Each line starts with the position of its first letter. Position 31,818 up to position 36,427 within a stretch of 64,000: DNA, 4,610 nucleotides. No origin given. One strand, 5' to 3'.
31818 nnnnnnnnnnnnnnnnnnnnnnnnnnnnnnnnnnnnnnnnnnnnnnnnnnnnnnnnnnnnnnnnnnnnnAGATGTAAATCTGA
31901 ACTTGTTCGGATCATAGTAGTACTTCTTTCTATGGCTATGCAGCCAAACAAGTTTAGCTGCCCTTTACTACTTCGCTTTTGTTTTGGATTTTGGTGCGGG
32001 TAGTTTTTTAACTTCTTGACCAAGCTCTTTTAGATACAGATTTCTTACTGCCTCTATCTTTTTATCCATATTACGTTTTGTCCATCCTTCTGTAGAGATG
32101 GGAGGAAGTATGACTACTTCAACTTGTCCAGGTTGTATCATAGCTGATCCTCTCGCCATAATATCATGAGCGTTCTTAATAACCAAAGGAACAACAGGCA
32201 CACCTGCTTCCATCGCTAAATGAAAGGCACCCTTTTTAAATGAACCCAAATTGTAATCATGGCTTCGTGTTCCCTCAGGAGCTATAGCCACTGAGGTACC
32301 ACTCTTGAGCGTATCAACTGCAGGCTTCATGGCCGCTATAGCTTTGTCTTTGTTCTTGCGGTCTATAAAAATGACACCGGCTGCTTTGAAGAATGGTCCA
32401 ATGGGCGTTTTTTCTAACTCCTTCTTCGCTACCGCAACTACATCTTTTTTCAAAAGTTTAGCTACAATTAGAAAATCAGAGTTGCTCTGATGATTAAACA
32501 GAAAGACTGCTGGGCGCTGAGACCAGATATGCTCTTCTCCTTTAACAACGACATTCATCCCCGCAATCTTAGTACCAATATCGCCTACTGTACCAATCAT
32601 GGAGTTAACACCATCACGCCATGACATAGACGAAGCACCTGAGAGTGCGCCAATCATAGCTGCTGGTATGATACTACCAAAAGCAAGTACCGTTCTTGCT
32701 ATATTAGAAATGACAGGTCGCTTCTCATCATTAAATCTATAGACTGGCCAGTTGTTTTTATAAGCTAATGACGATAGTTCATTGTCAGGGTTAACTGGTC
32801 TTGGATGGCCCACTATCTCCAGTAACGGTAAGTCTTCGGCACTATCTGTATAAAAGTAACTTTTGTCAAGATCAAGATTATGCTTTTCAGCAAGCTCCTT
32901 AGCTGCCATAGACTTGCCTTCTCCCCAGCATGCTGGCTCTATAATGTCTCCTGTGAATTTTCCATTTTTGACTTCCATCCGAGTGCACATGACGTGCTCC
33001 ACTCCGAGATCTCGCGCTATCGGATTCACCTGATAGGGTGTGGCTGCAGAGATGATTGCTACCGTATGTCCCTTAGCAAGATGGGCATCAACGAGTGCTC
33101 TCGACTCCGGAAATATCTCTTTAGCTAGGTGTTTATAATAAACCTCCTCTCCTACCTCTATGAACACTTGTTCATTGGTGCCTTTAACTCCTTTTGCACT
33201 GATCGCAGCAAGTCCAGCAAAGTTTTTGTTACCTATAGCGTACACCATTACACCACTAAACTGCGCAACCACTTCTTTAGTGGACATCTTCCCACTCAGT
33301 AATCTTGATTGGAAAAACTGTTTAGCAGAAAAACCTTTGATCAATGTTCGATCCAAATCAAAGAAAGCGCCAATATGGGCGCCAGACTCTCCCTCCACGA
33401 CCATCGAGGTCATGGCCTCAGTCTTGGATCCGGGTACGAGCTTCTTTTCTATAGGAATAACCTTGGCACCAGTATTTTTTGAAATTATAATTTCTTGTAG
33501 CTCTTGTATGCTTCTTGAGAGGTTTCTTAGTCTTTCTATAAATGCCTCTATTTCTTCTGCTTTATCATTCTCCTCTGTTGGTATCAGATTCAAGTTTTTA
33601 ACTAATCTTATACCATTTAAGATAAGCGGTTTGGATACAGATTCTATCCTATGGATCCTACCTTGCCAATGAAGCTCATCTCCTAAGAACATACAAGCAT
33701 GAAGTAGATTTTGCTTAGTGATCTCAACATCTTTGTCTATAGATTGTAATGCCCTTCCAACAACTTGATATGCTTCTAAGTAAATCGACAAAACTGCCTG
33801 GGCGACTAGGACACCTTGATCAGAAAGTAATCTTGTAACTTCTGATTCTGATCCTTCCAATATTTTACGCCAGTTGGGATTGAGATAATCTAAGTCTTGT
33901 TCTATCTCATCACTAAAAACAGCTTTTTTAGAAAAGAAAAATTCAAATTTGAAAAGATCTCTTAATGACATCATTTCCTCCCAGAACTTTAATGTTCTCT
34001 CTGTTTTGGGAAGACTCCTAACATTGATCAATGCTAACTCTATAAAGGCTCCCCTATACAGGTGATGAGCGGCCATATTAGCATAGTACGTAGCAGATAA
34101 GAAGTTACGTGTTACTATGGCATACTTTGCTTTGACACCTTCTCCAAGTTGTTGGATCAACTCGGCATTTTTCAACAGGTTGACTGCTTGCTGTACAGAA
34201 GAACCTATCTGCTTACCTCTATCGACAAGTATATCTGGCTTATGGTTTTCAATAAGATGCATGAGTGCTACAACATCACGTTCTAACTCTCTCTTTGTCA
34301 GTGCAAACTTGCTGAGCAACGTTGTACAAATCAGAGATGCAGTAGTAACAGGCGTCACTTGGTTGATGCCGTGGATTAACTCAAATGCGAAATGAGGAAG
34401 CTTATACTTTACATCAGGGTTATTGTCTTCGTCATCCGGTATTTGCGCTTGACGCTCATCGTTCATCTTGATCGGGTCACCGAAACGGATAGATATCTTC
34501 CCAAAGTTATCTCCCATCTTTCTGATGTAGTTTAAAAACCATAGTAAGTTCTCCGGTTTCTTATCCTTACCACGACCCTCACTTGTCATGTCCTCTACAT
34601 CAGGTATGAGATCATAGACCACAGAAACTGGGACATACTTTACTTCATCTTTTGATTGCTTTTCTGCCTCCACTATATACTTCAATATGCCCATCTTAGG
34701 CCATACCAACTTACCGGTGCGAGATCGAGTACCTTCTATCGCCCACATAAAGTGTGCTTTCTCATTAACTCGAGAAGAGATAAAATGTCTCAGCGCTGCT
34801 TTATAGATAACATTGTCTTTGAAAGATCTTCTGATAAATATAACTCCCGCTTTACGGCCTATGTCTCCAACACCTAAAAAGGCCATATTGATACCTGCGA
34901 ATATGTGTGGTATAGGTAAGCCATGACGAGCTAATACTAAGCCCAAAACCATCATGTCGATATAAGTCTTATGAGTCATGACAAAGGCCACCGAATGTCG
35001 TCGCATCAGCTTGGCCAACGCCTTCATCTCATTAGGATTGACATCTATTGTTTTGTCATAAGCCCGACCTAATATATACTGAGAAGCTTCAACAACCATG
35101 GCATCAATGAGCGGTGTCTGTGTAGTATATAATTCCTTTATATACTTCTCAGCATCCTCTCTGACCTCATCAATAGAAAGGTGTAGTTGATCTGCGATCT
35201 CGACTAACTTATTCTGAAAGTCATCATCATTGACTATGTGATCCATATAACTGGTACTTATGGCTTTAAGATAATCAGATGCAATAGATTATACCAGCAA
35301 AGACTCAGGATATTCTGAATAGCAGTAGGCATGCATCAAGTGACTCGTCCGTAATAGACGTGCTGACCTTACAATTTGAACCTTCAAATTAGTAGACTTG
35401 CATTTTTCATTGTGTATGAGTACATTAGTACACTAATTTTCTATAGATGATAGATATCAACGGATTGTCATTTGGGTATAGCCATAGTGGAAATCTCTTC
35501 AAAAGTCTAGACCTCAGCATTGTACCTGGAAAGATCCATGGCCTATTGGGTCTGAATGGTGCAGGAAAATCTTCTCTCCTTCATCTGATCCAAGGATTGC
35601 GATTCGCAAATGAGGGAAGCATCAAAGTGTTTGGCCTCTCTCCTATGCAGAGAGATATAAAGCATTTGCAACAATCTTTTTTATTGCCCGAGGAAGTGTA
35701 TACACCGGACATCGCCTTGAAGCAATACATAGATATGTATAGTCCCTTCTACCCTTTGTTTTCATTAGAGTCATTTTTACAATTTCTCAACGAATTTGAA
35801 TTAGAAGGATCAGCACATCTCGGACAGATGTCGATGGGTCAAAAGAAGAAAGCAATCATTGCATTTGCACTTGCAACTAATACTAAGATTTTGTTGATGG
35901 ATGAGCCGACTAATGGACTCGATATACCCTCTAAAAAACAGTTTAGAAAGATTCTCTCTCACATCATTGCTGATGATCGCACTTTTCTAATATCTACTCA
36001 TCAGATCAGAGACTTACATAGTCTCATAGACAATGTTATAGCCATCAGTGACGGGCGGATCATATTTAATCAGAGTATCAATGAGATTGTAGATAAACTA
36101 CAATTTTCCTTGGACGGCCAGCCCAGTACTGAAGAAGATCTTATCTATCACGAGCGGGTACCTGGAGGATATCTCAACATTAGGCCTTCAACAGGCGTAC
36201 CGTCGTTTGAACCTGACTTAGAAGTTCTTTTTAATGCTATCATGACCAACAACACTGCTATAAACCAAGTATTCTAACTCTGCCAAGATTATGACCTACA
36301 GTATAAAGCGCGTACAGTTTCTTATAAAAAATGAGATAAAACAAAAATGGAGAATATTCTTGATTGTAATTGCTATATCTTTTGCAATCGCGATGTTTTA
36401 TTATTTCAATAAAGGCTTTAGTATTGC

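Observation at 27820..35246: Compact neutral-lipid (triacylglycerol/wax ester) storage island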

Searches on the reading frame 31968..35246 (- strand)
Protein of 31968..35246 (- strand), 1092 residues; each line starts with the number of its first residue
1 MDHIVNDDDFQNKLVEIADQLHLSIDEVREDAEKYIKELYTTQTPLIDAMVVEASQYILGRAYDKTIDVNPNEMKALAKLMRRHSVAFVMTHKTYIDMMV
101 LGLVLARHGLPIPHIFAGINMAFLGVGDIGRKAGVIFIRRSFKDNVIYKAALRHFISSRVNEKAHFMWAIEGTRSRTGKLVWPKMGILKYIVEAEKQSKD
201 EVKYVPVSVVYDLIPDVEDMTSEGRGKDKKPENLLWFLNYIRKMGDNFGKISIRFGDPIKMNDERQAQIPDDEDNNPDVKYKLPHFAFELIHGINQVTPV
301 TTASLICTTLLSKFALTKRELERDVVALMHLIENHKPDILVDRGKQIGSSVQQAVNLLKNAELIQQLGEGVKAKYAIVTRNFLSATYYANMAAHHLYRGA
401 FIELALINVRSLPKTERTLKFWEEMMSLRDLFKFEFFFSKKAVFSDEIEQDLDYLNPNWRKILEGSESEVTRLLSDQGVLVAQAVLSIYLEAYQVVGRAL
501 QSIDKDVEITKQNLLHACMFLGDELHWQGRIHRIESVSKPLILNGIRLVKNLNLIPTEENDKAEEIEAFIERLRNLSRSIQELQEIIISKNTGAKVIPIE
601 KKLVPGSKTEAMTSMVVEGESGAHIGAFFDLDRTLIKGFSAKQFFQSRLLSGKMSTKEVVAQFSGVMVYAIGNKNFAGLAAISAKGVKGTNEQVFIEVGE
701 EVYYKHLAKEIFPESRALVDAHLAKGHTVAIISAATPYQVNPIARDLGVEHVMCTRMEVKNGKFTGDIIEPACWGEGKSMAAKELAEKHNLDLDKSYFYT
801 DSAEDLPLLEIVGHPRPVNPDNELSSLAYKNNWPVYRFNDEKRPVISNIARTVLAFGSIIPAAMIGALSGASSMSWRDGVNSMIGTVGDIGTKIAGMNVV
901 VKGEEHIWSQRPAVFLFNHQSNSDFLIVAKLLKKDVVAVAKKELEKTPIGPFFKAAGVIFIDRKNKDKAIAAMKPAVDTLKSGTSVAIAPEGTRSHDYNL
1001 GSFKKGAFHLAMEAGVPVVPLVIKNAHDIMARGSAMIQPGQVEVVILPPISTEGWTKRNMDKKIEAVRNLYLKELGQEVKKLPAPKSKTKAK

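Call 3: search_protein_families(library=pfam, proteins=[window:31968-35246:-], max_evalue=0.01)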
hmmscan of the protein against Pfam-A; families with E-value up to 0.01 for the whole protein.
window:31968-35246:- (1092 aa): 4 families
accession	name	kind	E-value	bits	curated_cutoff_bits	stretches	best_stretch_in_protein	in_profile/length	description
PF19277.4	GPAT_C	-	8.6e-64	216.4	25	1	220-556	1-342/344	Glycerol-3-phosphate acyltransferase C-terminal region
PF01553.26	Acyltransferase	-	2e-50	170.4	23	2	899-1024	2-132/132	Acyltransferase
PF12710.13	HAD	-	1.3e-34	120.7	27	1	627-810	1-189/189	haloacid dehalogenase-like hydrolase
PF00702.32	Hydrolase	-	0.00013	22.8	26.4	1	628-808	5-186/191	haloacid dehalogenase-like hydrolase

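Call 4: search_protein_families(library=ncbifam, proteins=[window:31968-35246:-], max_evalue=0.01)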
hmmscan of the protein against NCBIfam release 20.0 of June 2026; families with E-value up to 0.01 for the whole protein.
window:31968-35246:- (1092 aa): 17 families
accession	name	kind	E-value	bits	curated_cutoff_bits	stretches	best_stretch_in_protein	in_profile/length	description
NF002886.0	PRK03355.1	equivalog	5.8e-153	511.2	721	2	2-586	187-773/787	glycerol-3-phosphate 1-O-acyltransferase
NF008883.0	PRK11915.1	equivalog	2.1e-89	300.8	698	1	4-581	38-612/621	lysophospholipid acyltransferase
NF003441.0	PRK04974.1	equivalog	3.7e-62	210.8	610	1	2-581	222-801/823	glycerol-3-phosphate 1-O-acyltransferase PlsB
TIGR03703.1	plsB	equivalog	3.8e-61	207.5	618.5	1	2-576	212-790/799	glycerol-3-phosphate 1-O-acyltransferase PlsB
TIGR01490.1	HAD-SF-IB-hyp1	subfamily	4.6e-51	173.9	98.3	1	627-823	2-201/202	HAD-IB family hydrolase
TIGR00530.1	AGP_acyltrn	subfamily_domain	9.2e-38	128.9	102.95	2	896-1023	1-129/130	1-acylglycerol-3-phosphate O-acyltransferase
NF052360.1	HolPasePseu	equivalog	7.6e-34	117.3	280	1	627-836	4-215/218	histidinol-phosphatase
NF052359.1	HolPaseNeis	equivalog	1.2e-29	103.6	400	1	627-838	4-220/221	histidinol-phosphatase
TIGR01488.1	HAD-SF-IB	subfamily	3.3e-23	82.6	45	1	627-811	2-176/177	HAD-IB family phosphatase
NF011593.0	PRK15018.1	equivalog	3.2e-22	79.5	501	1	895-1078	49-235/245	1-acylglycerol-3-phosphate O-acyltransferase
NF006386.0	PRK08633.1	equivalog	7.7e-14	50.4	1221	1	899-1025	429-553/1147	acyl-[ACP]--phospholipid O-acyltransferase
NF052553.1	LyOrLpactfOlsABRUA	equivalog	5.1e-12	45.5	300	1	892-1012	48-165/263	lyso-ornithine lipid O-acyltransferase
NF052552.1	LyOrLpactfOlsARHOCB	equivalog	8.7e-10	38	300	1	887-1009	65-182/271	lyso-ornithine lipid O-acyltransferase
TIGR00338.1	serB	equivalog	5.3e-09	36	144.15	1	716-810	91-185/219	phosphoserine phosphatase SerB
NF008350.0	PRK11133.1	equivalog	6.4e-08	32.1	413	1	711-811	182-282/324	phosphoserine phosphatase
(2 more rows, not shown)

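Call 21: search_solved_structures(query=window:31968-35246:-, max_evalue=0.001)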
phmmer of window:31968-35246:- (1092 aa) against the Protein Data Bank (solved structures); distinct sequences matched with E-value up to 0.001: 12.
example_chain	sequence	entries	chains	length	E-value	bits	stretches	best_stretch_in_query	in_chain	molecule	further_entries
9vuq_E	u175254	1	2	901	3.7e-29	104.4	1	81-284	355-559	Glycerol-3-phosphate acyltransferase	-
5kym_A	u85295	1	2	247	1.9e-24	88.8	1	898-1072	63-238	1-acyl-sn-glycerol-3-phosphate acyltransferase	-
3fvv_A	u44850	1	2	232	1.3e-17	66.2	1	627-839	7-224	uncharacterized protein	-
8e4y_A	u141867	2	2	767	3.1e-17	64.9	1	18-268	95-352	Glycerol-3-phosphate acyltransferase 1, mitochondrial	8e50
1f5s_A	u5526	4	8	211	8.8e-06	27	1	724-812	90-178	PHOSPHOSERINE PHOSPHATASE (PSP) | Phosphoserine Phosphatase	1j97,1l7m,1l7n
1l7o_A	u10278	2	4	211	8.8e-06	27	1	724-812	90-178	PHOSPHOSERINE PHOSPHATASE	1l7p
5is2_A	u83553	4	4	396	2.3e-05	25.6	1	710-814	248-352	Phosphoserine phosphatase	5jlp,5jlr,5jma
3p96_A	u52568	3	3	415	2.5e-05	25.5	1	710-814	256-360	Phosphoserine phosphatase SerB | Phosphoserine phosphatase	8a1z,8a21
5t41_A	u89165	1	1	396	4.3e-05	24.7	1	710-814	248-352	Phosphoserine phosphatase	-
5it4_A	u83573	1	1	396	0.00011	23.3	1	710-814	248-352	Phosphoserine phosphatase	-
5jjb_A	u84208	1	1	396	0.00021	22.5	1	710-814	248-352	Phosphoserine phosphatase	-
5it0_A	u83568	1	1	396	0.0005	21.2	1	710-813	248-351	Phosphoserine phosphatase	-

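Call 38: find_homologous_proteins(query=window:31968-35246:-, max_evalue=1e-10)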
Query window:31968-35246:- (1092 aa): 2977 proteins with E <= 1e-10 among 8000 candidates; the best 120 are listed.
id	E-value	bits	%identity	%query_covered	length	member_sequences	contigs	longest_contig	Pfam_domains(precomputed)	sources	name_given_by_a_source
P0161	0.0e+0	2332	94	100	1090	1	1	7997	PF19277.5,PF01553.27,PF12710.14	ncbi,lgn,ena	-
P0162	0.0e+0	2263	91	100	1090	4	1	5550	PF19277.5,PF01553.27,PF12710.14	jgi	-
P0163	0.0e+0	2176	87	99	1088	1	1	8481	PF19277.5,PF00702.33,PF01553.27,PF12710.14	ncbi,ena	-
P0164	0.0e+0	2065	82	100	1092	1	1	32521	PF19277.5,PF00702.33,PF01553.27,PF12710.14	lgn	-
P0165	0.0e+0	2061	81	99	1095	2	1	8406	PF19277.5,PF01553.27,PF12710.14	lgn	-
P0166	0.0e+0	2038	80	99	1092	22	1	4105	PF19277.5,PF00702.33,PF01553.27,PF12710.14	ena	-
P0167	0.0e+0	2005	79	100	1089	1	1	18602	PF19277.5,PF01553.27,PF12710.14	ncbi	-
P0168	0.0e+0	1925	76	99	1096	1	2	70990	PF19277.5,PF01553.27,PF12710.14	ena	-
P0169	0.0e+0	1901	75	99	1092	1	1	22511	PF19277.5,PF01553.27,PF12710.14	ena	-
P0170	0.0e+0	1853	74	99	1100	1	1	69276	PF19277.5,PF00702.33,PF01553.27,PF12710.14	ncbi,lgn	-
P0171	0.0e+0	1685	67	99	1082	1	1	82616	PF19277.5,PF01553.27,PF12710.14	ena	-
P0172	0.0e+0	1666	67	99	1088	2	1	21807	PF19277.5,PF00702.33,PF01553.27,PF12710.14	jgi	-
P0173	0.0e+0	1661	66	99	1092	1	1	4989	PF19277.5,PF00702.33,PF01553.27,PF12710.14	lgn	-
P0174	0.0e+0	1660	66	99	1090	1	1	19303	PF19277.5,PF00702.33,PF01553.27,PF12710.14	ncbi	-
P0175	0.0e+0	1654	65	99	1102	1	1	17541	PF19277.5,PF01553.27,PF12710.14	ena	-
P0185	0.0e+0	1610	65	98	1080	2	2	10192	PF19277.5,PF00702.33,PF01553.27,PF12710.14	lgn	-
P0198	0.0e+0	1586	64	99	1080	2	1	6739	PF19277.5,PF00702.33,PF01553.27,PF12710.14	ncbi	ncbi:MAG: HAD-IB family hydrolase [Saprospiraceae bacterium]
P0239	0.0e+0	1533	61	99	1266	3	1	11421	PF19277.5,PF01553.27,PF12710.14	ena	-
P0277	0.0e+0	1518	64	95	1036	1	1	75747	PF27464.1,PF19277.5,PF01553.27,PF12710.14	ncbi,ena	-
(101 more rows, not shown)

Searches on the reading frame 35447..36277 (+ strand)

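Call 48: search_protein_families(library=pfam, proteins=[window:35447-36277:+], max_evalue=0.00001)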
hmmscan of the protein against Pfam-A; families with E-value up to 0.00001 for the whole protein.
window:35447-36277:+ (276 aa): 2 families
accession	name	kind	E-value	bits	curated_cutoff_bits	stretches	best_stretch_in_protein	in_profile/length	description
PF00005.33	ABC_tran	-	1.8e-20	74.4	25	1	19-156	2-137/137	ABC transporter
PF13304.12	AAA_21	-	5.7e-11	43.5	27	1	103-186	220-299/304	AAA domain, putative AbiEii toxin, Type IV TA system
